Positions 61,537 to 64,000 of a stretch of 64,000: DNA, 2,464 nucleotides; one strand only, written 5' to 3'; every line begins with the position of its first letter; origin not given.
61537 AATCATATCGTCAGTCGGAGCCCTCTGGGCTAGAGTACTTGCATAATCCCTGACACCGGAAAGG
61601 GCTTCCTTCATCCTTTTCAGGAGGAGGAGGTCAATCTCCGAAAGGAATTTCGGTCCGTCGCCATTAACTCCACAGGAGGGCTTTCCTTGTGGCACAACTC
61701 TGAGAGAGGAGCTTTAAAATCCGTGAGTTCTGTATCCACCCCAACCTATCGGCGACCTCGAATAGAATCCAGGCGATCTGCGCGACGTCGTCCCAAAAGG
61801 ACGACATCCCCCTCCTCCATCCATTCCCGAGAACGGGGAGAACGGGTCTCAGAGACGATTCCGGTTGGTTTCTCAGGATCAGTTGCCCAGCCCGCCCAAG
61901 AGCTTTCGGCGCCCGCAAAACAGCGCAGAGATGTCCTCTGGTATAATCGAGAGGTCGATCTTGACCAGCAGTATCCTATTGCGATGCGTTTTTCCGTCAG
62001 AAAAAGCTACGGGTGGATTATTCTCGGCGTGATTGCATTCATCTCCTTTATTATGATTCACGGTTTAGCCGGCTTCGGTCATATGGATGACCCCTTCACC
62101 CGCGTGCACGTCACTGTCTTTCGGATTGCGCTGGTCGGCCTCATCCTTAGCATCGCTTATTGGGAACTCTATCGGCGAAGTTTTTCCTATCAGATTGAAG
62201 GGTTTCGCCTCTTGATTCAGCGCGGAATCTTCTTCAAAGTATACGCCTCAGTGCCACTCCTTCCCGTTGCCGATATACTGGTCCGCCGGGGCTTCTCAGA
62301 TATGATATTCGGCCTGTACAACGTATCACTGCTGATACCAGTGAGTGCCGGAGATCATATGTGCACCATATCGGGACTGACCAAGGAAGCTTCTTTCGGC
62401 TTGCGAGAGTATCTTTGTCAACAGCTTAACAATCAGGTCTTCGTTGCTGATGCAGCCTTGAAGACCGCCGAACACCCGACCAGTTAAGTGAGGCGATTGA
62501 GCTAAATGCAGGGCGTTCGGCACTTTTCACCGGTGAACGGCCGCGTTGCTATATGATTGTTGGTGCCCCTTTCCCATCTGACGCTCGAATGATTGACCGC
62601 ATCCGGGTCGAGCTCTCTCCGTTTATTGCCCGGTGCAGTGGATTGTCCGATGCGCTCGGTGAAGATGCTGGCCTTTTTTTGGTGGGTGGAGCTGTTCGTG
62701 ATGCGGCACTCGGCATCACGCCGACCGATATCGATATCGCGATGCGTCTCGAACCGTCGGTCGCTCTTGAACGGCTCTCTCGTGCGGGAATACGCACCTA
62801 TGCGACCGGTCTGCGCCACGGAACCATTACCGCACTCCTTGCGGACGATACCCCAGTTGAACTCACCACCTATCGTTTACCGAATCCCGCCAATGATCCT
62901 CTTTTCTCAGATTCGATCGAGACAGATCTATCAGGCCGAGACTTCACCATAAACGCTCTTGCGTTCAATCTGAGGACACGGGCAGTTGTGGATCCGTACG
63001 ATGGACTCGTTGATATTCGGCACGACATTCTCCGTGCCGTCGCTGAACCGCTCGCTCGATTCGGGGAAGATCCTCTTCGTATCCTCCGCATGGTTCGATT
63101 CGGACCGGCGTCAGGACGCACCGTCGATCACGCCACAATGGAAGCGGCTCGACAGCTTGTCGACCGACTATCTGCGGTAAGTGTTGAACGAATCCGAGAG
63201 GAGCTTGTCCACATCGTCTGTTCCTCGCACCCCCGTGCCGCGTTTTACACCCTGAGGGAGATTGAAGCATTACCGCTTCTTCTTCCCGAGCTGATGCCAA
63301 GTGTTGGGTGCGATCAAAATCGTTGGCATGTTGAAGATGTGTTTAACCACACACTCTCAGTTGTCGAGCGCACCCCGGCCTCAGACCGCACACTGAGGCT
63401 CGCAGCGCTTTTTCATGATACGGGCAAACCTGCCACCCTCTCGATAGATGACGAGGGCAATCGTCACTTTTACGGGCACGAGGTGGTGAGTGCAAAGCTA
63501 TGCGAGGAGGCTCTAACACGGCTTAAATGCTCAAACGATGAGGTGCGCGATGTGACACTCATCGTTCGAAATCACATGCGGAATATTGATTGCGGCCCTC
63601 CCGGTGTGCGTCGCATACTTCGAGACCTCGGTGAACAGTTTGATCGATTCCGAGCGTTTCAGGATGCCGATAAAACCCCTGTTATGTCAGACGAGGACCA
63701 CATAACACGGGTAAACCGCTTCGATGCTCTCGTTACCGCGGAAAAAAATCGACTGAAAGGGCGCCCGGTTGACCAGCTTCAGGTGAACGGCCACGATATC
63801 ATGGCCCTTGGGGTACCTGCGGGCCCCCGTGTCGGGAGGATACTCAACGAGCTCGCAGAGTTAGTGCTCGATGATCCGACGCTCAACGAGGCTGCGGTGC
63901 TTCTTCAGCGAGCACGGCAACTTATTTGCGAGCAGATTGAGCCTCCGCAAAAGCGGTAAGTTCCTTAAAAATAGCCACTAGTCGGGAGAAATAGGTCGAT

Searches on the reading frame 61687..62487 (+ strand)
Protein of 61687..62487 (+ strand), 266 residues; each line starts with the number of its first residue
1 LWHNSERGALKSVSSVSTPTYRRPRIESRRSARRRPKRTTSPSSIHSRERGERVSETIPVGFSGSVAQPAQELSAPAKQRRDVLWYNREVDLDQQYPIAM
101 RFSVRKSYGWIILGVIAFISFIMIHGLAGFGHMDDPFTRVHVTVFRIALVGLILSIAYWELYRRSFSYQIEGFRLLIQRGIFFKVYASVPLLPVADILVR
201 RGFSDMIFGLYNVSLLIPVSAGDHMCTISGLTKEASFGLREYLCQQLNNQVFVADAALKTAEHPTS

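Call 98: search_protein_families(library=pfam, proteins=[window:61687-62487:+], max_evalue=0.0001)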
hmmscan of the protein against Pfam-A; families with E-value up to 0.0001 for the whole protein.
window:61687-62487:+ (266 aa): 1 family
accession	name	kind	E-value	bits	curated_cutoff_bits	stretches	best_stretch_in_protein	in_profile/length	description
PF03703.20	bPH_2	-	3.2e-06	27.7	22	1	164-215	2-53/78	Bacterial PH domain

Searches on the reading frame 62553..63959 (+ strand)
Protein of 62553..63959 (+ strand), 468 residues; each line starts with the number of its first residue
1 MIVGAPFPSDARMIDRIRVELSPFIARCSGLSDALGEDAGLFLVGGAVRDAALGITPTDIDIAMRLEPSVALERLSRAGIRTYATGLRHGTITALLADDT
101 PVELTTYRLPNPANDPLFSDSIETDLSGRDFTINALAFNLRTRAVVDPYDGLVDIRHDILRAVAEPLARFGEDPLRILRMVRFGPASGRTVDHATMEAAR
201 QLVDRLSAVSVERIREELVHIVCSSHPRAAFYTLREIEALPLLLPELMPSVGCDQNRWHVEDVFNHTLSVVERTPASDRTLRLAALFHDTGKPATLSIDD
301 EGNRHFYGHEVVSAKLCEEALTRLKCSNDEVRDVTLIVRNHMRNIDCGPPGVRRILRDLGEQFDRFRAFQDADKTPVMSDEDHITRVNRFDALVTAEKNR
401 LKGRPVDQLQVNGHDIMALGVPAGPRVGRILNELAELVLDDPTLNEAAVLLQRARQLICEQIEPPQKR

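Call 28: search_protein_families(library=pfam, proteins=[window:62553-63959:+], max_evalue=0.0001)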
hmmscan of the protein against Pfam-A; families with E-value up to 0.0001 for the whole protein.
window:62553-63959:+ (468 aa): 4 families
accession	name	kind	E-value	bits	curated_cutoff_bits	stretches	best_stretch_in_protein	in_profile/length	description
PF01743.26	PolyA_pol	-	6.4e-24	85.1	23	1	41-161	1-126/126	Poly A polymerase head domain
PF12627.12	PolyA_pol_RNAbd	-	1.5e-12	47.5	22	1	190-247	3-60/64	Probable RNA and SrmB- binding site of polymerase A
PF01966.28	HD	-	1.5e-08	35.3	22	1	259-346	4-90/116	HD domain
PF13735.12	tRNA_NucTran2_2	-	2.8e-06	27.8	27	1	405-452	99-147/149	tRNA nucleotidyltransferase domain 2 putative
